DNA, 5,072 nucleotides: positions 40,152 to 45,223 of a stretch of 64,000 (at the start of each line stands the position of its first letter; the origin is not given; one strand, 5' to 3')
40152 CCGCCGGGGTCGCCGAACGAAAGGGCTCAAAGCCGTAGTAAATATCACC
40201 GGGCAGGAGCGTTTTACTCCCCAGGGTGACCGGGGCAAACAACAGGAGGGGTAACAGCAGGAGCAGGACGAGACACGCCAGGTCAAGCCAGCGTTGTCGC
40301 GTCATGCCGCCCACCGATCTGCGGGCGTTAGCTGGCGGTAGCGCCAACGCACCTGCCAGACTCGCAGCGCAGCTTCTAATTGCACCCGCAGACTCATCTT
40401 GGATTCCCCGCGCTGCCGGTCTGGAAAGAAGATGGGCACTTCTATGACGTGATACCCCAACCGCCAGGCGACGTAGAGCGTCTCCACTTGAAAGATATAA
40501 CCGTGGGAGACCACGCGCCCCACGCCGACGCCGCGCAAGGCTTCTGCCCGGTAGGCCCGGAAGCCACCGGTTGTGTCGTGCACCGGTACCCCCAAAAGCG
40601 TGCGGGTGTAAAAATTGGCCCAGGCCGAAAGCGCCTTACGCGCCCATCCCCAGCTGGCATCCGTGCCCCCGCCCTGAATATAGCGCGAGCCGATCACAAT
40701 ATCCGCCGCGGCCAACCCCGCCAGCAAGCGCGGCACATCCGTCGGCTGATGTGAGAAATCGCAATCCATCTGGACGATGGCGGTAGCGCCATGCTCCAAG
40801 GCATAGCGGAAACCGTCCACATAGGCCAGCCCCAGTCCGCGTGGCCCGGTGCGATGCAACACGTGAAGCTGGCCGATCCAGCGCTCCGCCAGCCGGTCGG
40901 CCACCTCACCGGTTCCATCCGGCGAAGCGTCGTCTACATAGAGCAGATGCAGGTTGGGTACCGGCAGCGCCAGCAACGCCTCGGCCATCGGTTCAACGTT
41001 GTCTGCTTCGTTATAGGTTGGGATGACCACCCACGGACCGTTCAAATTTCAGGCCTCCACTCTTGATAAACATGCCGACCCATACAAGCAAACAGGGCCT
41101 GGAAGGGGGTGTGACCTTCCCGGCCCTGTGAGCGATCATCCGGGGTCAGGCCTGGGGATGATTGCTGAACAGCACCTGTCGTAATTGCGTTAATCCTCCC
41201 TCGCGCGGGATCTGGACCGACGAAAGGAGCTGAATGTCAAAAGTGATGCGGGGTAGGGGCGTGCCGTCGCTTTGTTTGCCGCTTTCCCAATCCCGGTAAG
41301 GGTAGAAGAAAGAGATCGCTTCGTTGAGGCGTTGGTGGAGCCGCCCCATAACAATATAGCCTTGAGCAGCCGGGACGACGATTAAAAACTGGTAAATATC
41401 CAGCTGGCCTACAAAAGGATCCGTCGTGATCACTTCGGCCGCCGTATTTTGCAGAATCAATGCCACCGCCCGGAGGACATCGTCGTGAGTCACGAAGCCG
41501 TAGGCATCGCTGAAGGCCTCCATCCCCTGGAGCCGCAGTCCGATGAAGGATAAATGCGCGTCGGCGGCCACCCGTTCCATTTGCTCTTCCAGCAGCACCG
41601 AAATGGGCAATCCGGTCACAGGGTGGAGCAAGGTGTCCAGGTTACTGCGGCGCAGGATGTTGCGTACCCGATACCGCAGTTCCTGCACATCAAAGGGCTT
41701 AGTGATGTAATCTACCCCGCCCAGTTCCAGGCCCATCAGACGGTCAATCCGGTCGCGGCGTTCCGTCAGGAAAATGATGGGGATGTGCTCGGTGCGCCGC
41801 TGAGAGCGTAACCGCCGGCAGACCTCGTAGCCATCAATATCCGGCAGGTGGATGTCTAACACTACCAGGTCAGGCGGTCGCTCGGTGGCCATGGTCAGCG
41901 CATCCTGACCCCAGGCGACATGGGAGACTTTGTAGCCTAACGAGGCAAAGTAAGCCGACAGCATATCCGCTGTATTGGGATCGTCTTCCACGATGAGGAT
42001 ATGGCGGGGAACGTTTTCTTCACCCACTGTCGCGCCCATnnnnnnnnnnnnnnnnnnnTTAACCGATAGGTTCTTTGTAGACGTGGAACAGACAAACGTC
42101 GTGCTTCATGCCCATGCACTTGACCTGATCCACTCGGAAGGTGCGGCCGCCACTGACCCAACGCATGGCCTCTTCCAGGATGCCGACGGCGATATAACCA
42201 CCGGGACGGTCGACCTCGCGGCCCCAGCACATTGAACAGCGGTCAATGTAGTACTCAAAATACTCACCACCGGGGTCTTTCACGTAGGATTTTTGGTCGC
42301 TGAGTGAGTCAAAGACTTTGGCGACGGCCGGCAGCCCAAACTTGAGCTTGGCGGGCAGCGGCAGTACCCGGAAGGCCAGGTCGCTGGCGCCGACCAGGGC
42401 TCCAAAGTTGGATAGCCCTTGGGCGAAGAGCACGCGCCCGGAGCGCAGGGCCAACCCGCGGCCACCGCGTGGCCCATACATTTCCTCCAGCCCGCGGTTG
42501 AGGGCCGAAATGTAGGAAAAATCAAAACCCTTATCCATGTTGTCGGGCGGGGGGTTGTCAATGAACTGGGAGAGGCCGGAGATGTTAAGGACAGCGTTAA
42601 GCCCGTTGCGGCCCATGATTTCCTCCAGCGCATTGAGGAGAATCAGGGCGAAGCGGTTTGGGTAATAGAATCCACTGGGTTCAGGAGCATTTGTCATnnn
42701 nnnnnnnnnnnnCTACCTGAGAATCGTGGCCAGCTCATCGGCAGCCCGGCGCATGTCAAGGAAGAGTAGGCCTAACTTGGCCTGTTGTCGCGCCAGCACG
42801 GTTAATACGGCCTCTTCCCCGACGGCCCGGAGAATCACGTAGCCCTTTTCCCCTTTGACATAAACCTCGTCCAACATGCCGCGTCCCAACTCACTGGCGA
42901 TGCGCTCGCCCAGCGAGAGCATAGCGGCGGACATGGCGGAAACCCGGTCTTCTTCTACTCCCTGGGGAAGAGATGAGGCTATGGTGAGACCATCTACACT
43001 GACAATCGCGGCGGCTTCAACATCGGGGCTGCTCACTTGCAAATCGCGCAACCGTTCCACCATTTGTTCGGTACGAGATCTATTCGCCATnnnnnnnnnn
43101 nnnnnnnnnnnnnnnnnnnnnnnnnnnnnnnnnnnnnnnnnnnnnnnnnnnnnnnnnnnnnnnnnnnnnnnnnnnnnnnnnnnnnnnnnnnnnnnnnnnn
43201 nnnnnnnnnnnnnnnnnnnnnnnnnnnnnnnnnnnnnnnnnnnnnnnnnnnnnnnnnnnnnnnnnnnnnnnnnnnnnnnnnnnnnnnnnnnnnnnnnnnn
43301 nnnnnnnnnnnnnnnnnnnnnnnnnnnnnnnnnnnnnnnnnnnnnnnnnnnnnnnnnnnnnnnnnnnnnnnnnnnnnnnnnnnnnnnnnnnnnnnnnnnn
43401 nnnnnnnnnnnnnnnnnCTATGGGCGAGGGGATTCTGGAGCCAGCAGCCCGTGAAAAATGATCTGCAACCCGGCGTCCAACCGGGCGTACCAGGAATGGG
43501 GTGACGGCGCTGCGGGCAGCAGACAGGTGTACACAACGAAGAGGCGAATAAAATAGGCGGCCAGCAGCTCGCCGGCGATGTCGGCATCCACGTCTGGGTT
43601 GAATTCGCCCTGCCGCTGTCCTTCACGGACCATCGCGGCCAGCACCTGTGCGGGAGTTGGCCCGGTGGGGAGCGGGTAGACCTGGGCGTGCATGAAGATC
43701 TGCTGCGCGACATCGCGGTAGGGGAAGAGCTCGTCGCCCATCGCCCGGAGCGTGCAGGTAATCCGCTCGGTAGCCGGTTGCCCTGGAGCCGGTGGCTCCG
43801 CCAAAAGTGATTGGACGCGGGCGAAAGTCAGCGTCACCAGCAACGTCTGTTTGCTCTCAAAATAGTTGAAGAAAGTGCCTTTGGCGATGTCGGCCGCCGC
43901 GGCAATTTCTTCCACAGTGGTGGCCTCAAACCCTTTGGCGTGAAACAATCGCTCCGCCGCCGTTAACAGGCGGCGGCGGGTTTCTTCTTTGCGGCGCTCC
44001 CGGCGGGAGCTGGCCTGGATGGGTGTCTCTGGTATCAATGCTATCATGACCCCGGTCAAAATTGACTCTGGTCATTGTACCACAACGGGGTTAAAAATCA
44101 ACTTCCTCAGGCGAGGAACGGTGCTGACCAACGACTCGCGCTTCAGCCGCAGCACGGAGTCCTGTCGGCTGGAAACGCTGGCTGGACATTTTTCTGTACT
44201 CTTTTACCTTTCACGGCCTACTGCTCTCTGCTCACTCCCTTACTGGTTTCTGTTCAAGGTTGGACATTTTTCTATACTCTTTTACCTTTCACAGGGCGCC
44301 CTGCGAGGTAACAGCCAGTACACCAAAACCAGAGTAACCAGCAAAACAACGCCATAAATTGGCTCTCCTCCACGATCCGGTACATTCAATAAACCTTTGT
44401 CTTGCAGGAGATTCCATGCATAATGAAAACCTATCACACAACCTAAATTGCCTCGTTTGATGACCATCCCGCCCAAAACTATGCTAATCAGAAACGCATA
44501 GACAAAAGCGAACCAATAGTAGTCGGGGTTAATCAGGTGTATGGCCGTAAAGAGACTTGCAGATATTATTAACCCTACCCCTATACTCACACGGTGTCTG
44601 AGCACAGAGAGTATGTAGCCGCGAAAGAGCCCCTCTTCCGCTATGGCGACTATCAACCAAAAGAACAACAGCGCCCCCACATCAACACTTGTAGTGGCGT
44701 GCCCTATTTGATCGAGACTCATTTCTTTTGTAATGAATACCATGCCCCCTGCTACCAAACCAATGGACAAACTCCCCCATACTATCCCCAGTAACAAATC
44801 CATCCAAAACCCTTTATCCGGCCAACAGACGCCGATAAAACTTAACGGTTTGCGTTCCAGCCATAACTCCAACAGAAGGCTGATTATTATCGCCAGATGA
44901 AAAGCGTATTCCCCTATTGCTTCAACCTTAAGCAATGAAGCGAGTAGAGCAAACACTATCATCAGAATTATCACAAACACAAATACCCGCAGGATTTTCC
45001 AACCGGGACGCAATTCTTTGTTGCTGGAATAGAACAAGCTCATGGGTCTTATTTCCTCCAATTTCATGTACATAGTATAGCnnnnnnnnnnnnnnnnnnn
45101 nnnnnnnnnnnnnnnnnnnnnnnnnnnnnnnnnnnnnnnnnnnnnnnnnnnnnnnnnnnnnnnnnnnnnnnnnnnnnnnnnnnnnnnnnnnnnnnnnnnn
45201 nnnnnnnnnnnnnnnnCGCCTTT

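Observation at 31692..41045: Five-gene glycosylation cluster including a YfhO(GT-C)-Wzx flippase fusion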

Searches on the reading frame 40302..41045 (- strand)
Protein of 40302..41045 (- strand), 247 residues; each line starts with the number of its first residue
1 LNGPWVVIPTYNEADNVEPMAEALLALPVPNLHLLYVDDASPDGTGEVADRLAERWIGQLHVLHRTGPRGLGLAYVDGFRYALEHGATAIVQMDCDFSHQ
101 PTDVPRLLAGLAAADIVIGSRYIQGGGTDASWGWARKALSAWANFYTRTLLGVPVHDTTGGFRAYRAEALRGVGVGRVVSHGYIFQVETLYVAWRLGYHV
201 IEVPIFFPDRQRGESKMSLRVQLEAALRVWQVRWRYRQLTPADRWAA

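Call 4: search_protein_families(library=pfam, proteins=[window:40302-41045:-], max_evalue=0.01)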
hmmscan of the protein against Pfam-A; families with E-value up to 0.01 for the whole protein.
window:40302-41045:- (247 aa): 2 families
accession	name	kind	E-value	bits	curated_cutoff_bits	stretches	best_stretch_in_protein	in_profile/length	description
PF00535.33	Glycos_transf_2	-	5.3e-27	95.2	23.3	1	6-171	2-165/168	Glycosyl transferase family 2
PF13641.12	Glyco_tranf_2_3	-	2.2e-05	25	27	1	6-82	5-84/230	Glycosyltransferase like family 2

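Call 5: search_protein_families(library=ncbifam, proteins=[window:40302-41045:-], max_evalue=0.01)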
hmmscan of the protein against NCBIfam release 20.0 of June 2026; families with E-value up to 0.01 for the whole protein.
window:40302-41045:- (247 aa): 10 families
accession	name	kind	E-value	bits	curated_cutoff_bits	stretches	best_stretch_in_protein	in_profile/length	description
NF041391.1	DPhHxTase_Halo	equivalog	4.5e-13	48.7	375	1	10-217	3-192/213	dolichyl-phosphate hexose transferase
NF058614.1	PPMAGASynPpgS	equivalog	3.5e-11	43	370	1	5-168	3-160/226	polyprenyl-phospho-N-acetylgalactosaminyl synthase PpgS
TIGR04182.1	glyco_TIGR04182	equivalog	5.3e-11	42.4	325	1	6-215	4-199/293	S-layer glycoprotein N-glycosyltransferase AglJ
TIGR03469.1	HpnB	hypoth_equivalog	6.2e-09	35.3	379.25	1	6-121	48-170/386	hopene-associated glycosyltransferase HpnB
TIGR03937.1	PgaC_IcaA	equivalog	9.5e-09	34.7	422.3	1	6-84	49-126/407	poly-beta-1,6-N-acetyl-D-glucosamine synthase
NF047588.1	GlcsyltransPgfSStrep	equivalog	4.1e-07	29.5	500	1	6-226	5-214/308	glycosyltransferase PgfS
NF007986.1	PRK10714.1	equivalog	2e-06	27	529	1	6-219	10-212/316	undecaprenyl-phosphate 4-deoxy-4-formamido-L-arabinose transferase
TIGR04283.1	glyco_like_mftF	equivalog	5.3e-06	26.2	182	1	6-57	3-54/221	TIGR04283 family arsenosugar biosynthesis glycosyltransferase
NF007482.0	PRK10073.1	equivalog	0.00076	18.6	423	1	6-82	10-84/334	glycosyltransferase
TIGR03965.1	mycofact_glyco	equivalog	0.0014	17.6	280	1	6-84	78-155/467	mycofactocin biosynthesis glycosyltransferase MftF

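Call 23: search_solved_structures(query=window:40302-41045:-, max_evalue=0.001)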
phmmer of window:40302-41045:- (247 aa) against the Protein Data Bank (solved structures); distinct sequences matched with E-value up to 0.001: 5.
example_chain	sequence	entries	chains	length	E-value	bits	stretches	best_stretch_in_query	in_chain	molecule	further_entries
5mlz_A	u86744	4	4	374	3.4e-27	98.9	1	6-231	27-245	Dolichol monophosphate mannose synthase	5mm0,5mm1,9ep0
9hwj_A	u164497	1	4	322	6.1e-06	29.3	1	6-219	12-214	Undecaprenyl-phosphate 4-deoxy-4-formamido-L-arabinose transferase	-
3bcv_A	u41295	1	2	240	5.4e-05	26.2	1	6-82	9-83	Putative glycosyltransferase protein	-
9bhc_C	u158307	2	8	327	0.00019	24.4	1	6-218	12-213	Undecaprenyl-phosphate 4-deoxy-4-formamido-L-arabinose transferase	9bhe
8vxh_A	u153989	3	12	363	0.00025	24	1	6-218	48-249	Undecaprenyl-phosphate 4-deoxy-4-formamido-L-arabinose transferase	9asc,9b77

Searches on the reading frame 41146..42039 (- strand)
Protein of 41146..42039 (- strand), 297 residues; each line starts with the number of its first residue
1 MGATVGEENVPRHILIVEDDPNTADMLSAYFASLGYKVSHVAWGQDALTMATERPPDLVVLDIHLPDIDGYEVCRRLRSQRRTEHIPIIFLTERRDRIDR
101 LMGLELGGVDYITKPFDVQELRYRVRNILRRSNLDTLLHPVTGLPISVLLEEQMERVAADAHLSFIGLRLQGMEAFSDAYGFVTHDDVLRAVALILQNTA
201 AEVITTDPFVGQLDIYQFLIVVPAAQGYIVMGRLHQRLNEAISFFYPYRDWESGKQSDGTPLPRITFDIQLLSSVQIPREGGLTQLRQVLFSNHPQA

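Call 10: search_protein_families(library=pfam, proteins=[window:41146-42039:-], max_evalue=0.01)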
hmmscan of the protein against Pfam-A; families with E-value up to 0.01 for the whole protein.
window:41146-42039:- (297 aa): 3 families
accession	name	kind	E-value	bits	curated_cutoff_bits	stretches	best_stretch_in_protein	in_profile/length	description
PF00072.30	Response_reg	-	3.8e-28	98.3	30.2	1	14-125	1-110/111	Response regulator receiver domain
PF00990.26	GGDEF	-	7.8e-05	22.9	23.8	1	149-238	14-107/161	Diguanylate cyclase, GGDEF domain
PF23198.2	PDE8A_N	-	0.00012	22.4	29.6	1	14-96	13-96/147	PDE8A-like, N-terminal domain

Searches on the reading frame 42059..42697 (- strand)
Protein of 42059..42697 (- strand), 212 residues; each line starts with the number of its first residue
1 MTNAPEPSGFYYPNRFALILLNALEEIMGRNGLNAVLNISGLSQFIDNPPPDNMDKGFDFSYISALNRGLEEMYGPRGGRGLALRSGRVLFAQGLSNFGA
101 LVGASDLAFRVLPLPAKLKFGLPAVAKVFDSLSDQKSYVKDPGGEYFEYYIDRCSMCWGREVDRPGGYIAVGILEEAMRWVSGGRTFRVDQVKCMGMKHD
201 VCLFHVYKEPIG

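Call 10: search_protein_families(library=pfam, proteins=[window:42059-42697:-], max_evalue=0.01)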
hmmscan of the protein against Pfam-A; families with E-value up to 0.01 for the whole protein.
window:42059-42697:- (212 aa): 1 family
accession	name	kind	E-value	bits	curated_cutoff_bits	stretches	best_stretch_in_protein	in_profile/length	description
PF02830.23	V4R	-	7.4e-05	23.2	31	1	151-206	5-60/62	V4R domain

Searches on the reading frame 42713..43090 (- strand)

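Call 10: search_protein_families(library=pfam, proteins=[window:42713-43090:-], max_evalue=0.01)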
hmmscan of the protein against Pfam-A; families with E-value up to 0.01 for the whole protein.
window:42713-43090:- (125 aa): 1 family
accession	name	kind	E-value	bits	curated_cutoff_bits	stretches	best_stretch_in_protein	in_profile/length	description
PF03259.23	Robl_LC7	-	9.9e-20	70.5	23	1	10-100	1-91/91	Roadblock/LC7 domain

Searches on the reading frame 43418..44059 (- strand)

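Call 10: search_protein_families(library=pfam, proteins=[window:43418-44059:-], max_evalue=0.01)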
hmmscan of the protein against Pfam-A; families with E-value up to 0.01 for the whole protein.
window:43418-44059:- (213 aa): 2 families
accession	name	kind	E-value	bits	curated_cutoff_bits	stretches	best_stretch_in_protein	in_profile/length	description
PF00440.29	TetR_N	-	1.8e-16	60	24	1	31-74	1-44/47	Bacterial regulatory proteins, tetR family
PF16859.10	TetR_C_11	-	0.0034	18.1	32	1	138-170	58-90/113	Tetracyclin repressor-like, C-terminal domain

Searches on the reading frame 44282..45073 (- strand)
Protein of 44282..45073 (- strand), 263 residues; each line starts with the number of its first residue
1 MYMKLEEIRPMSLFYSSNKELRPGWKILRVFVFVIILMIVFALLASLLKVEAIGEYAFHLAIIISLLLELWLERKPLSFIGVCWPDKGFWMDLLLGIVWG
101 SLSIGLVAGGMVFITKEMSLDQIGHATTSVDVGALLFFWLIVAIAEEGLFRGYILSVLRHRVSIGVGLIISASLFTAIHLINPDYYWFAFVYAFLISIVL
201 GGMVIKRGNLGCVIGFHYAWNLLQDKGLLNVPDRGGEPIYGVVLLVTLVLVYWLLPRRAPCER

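Call 78: search_protein_families(library=pfam, proteins=[window:44282-45073:-], max_evalue=0.0001)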
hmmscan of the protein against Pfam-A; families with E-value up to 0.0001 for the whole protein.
window:44282-45073:- (263 aa): 1 family
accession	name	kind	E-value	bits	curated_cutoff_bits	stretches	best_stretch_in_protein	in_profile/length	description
PF02517.21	Rce1-like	-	2.6e-18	66.5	22.4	1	132-223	5-93/93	Type II CAAX prenyl endopeptidase Rce1-like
